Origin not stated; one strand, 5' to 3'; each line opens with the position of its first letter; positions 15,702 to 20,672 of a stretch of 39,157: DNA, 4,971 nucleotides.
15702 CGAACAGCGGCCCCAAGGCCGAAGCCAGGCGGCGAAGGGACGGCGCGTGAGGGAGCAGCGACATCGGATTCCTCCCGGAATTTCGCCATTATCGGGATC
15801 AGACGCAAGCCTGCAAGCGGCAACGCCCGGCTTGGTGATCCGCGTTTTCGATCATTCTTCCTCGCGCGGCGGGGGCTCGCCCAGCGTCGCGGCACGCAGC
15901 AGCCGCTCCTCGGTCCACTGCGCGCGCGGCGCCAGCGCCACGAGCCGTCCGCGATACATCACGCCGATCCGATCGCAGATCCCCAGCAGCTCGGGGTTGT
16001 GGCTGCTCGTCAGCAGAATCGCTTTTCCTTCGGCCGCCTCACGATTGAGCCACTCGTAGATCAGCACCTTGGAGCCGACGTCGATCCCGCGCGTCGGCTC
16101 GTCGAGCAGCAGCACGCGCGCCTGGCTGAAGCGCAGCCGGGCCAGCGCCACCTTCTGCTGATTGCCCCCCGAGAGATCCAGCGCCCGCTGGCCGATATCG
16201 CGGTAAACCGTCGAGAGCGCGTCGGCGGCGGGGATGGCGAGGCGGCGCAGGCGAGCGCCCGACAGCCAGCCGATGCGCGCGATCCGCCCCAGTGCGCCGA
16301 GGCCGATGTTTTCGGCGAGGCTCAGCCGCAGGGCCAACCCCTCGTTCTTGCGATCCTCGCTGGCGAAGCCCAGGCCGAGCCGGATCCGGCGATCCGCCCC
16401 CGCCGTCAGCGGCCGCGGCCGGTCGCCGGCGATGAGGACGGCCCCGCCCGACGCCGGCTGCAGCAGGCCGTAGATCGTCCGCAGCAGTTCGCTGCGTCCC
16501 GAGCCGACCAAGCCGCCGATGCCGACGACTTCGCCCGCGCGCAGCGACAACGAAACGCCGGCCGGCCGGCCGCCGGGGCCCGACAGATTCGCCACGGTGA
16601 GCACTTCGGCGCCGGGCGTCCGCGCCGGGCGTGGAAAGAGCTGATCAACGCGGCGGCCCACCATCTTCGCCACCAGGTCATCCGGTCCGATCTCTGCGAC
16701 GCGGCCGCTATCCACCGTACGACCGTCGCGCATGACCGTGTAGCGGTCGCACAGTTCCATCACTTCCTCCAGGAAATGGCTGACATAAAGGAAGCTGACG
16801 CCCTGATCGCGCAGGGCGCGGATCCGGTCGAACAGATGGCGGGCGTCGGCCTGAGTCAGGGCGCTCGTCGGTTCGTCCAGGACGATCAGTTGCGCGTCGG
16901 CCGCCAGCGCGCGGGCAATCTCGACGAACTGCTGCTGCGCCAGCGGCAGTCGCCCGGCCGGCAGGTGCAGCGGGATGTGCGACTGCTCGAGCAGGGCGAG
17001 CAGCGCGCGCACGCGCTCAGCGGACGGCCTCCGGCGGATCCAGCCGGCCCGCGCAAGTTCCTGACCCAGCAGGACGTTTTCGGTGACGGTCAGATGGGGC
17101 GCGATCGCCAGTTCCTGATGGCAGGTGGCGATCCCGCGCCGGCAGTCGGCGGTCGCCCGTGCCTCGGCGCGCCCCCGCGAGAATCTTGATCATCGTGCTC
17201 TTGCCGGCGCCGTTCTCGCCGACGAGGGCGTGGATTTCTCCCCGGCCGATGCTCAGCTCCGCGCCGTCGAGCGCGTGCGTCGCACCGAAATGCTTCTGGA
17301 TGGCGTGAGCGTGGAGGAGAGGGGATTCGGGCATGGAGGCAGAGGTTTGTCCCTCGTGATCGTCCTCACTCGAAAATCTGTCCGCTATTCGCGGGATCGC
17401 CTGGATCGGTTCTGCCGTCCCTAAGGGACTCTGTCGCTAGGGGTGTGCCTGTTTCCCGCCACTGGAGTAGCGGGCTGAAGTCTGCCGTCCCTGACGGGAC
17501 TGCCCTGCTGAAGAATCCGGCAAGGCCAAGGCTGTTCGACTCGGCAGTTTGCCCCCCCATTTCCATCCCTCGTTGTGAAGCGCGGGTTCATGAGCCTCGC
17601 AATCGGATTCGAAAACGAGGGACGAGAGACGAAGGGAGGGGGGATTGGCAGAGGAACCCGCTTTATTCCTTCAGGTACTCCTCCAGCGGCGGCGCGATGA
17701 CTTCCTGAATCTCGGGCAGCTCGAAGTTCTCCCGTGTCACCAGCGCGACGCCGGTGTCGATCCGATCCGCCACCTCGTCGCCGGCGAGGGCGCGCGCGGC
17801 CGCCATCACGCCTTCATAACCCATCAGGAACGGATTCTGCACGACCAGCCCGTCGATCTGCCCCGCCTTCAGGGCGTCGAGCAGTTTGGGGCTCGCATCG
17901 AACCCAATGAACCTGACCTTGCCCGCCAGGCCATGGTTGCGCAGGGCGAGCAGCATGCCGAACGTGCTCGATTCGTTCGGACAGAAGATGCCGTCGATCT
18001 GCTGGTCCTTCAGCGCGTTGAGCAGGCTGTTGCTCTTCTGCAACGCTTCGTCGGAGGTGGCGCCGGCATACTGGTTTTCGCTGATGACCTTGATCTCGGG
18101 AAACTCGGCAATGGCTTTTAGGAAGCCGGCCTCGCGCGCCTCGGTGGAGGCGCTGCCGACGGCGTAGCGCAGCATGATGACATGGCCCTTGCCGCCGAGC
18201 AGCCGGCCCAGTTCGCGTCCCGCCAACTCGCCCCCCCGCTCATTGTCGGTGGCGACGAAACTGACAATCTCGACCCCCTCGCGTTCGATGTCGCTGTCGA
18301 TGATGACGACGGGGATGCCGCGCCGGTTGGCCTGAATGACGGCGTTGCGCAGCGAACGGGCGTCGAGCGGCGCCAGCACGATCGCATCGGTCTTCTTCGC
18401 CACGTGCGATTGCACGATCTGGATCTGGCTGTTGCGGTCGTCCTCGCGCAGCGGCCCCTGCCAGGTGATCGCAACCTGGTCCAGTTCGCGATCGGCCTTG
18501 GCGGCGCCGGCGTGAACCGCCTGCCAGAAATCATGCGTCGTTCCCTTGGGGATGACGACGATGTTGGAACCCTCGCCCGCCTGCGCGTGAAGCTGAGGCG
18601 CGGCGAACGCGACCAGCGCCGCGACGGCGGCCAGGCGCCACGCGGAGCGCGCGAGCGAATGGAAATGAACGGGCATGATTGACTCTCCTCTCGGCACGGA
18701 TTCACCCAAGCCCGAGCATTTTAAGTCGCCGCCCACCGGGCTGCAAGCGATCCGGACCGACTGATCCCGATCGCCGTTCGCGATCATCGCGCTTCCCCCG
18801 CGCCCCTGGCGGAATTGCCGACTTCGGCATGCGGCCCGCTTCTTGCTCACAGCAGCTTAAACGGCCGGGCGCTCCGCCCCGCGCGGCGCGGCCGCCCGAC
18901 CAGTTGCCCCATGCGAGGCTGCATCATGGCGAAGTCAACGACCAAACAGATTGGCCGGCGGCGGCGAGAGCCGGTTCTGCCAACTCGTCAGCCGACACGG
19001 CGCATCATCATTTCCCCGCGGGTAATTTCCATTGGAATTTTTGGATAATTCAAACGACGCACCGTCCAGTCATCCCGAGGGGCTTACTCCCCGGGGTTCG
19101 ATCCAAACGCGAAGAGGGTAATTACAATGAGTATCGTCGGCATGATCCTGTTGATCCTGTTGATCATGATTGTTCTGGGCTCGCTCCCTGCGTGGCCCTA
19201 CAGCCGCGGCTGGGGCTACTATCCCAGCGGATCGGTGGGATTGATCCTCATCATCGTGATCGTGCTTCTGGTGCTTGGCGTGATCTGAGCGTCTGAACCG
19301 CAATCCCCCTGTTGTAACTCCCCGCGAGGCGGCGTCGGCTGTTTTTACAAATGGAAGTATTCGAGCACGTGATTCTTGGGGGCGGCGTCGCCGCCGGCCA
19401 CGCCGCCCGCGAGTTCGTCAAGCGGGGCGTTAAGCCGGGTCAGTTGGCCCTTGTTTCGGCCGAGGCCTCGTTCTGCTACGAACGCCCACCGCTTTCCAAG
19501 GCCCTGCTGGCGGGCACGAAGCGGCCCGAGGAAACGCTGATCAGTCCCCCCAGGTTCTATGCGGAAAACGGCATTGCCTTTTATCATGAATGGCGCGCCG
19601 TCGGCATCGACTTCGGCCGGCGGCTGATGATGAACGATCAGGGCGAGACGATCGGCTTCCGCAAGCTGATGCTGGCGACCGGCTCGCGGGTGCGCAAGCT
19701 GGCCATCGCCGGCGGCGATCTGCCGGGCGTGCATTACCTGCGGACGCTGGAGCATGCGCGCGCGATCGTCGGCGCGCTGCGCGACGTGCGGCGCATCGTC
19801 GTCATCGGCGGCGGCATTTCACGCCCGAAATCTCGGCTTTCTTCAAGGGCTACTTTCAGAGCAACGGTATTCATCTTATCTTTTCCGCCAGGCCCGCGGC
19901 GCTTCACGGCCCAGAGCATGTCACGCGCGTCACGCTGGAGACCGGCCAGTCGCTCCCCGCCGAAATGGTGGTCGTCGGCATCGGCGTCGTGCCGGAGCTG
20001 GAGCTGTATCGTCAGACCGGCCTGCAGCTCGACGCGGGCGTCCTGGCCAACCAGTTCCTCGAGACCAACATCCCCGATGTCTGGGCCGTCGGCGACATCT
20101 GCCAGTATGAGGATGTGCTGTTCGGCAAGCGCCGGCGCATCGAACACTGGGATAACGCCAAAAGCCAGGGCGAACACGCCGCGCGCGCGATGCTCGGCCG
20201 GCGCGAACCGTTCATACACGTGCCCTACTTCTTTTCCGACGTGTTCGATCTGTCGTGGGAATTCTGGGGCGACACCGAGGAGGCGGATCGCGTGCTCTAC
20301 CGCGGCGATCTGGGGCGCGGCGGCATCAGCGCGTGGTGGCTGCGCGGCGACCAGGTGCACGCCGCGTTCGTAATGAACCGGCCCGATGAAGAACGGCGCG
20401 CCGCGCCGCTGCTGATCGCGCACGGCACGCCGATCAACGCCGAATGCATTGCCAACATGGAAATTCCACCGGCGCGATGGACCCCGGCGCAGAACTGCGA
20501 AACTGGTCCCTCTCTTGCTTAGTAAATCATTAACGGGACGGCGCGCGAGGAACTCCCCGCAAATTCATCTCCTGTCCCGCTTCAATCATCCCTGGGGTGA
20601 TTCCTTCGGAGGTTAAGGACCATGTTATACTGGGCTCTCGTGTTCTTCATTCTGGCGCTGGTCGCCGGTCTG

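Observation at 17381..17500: Internal architecture: two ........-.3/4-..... hairpins 69-70 nt apart bracket a hairpin with a conserved loop, and stems change while hairpin potential is kept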

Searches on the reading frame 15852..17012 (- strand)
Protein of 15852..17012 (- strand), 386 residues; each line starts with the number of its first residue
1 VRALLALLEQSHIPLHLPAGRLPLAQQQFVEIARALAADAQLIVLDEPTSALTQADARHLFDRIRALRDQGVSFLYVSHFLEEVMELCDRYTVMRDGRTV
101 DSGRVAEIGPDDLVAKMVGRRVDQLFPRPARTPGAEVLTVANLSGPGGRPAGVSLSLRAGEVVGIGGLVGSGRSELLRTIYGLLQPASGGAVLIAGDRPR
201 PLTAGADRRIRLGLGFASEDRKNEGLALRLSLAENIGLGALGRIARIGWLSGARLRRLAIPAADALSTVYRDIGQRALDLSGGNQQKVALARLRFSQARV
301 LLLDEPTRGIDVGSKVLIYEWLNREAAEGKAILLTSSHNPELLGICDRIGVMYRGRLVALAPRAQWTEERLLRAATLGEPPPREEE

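Call 9: search_protein_families(library=pfam, proteins=[window:15852-17012:-], max_evalue=0.01)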
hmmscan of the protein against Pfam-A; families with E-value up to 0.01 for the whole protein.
window:15852-17012:- (386 aa): 2 families
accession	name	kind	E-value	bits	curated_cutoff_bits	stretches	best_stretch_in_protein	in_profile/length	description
PF00005.33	ABC_tran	-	5.4e-26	92.3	25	2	152-307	3-136/137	ABC transporter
PF13304.12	AAA_21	-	1.3e-06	29.2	27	1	276-343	234-303/304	AAA domain, putative AbiEii toxin, Type IV TA system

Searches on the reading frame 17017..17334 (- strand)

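Call 9: search_protein_families(library=pfam, proteins=[window:17017-17334:-], max_evalue=0.01)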
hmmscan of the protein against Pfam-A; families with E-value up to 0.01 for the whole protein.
window:17017-17334:- (105 aa): 3 families
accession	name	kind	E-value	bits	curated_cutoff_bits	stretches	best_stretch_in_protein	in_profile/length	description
PF00005.33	ABC_tran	-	1.5e-09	39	25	1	22-59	1-38/137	ABC transporter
PF13555.12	AAA_29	-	0.00041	20.5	27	1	21-49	11-39/61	P-loop containing region of AAA domain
PF13304.12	AAA_21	-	0.00046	20.8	27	1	34-77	1-54/304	AAA domain, putative AbiEii toxin, Type IV TA system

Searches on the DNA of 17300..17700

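Call 22: search_rna_families(source=window, start=17300, end=17700, threshold=evalue, max_evalue=10, show_alignments=2)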
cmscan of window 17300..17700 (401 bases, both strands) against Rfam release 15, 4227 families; matches with E-value up to 10: 5.
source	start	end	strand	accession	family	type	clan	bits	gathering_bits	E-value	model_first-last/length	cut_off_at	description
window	17455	17501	+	RF01687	Acido-Lenti-1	Gene; sRNA;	-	32.3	37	1.1e-05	1-46/46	no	Acido-Lenti-1 RNA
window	17474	17537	-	RF02917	Burkholderiales-2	Cis-reg;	-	15.5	67.9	4.9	1-74/74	no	Burkholderiales-2 RNA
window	17362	17431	-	RF01762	whalefall-1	Gene; sRNA;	-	12.9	37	1.7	1-56/56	no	Whalefall-1 RNA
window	17329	17345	+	RF01276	sR53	Gene; snRNA; snoRNA; CD-box;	-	12.3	49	2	44-60/60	no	Small nucleolar RNA sR53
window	17410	17429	+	RF01687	Acido-Lenti-1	Gene; sRNA;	-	11.4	37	5.3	26-45/46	no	Acido-Lenti-1 RNA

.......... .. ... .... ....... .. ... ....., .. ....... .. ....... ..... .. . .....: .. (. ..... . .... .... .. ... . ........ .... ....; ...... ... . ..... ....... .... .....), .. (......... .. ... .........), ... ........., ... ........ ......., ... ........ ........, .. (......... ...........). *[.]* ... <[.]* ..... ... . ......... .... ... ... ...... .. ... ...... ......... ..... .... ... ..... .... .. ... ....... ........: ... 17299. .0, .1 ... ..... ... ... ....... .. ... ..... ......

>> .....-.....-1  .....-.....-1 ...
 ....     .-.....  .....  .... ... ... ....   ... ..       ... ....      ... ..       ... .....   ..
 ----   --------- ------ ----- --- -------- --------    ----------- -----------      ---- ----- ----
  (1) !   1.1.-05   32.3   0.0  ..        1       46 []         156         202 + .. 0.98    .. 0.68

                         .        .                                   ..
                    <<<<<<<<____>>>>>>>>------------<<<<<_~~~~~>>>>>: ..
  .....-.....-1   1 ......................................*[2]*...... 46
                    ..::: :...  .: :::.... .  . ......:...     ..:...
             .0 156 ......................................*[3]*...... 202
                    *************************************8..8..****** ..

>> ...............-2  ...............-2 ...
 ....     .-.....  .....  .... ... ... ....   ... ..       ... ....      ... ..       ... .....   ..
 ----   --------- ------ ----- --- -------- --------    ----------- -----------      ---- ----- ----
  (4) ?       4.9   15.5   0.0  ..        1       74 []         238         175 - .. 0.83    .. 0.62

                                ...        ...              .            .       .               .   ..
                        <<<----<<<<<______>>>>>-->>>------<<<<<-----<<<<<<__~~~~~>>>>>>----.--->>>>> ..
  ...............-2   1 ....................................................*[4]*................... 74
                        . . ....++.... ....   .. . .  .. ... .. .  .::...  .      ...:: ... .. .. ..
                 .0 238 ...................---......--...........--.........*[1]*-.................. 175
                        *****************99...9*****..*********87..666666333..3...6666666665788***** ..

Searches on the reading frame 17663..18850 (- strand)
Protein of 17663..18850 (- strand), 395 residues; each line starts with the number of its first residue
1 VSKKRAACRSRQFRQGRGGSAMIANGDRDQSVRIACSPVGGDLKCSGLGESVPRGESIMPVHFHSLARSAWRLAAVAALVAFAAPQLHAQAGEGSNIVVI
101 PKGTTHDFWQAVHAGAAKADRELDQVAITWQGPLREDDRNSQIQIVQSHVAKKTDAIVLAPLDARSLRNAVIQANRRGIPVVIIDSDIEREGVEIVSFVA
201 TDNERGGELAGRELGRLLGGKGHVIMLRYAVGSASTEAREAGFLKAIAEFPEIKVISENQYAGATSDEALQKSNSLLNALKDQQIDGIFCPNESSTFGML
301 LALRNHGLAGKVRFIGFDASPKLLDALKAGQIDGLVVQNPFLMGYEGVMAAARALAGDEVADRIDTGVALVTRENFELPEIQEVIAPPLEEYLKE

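Call 9: search_protein_families(library=pfam, proteins=[window:17663-18850:-], max_evalue=0.01)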
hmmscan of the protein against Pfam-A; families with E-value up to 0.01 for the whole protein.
window:17663-18850:- (395 aa): 3 families
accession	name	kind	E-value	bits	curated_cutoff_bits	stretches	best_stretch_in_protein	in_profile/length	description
PF13407.12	Peripla_BP_4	-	9e-66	222.5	35.1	1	97-358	1-257/258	Periplasmic binding protein domain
PF00532.27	Peripla_BP_1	-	2.4e-12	47.3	22.2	1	97-314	4-213/281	Periplasmic binding proteins and sugar binding domain of LacI family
PF13377.12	Peripla_BP_3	-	0.00023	21.7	26.5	1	229-361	19-151/167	Periplasmic binding protein-like domain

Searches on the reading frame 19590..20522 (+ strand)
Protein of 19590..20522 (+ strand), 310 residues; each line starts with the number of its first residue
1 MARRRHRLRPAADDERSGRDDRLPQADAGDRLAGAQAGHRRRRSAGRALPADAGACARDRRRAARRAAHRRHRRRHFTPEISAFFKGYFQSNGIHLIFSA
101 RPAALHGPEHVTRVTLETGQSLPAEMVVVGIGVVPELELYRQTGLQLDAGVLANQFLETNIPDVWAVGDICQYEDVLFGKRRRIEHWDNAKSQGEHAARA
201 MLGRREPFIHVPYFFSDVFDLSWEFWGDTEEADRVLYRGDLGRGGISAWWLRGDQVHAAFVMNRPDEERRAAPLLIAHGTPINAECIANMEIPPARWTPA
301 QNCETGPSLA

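Call 88: search_protein_families(library=pfam, proteins=[window:19590-20522:+], max_evalue=0.0001)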
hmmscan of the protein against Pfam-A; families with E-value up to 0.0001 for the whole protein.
window:19590-20522:+ (310 aa): 3 families
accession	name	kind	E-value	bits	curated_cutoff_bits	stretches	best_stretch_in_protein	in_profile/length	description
PF07992.20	Pyr_redox_2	-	3.1e-22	79.8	26.1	1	74-194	178-291/291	Pyridine nucleotide-disulphide oxidoreductase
PF14759.12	Reductase_C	-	1.8e-10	41.6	25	1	213-291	1-78/85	Reductase C-terminal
PF21791.3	MDHAR3-like_C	-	7e-08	33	27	1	211-271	1-63/88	Monodehydroascorbate reductase 3-like, C-terminal domain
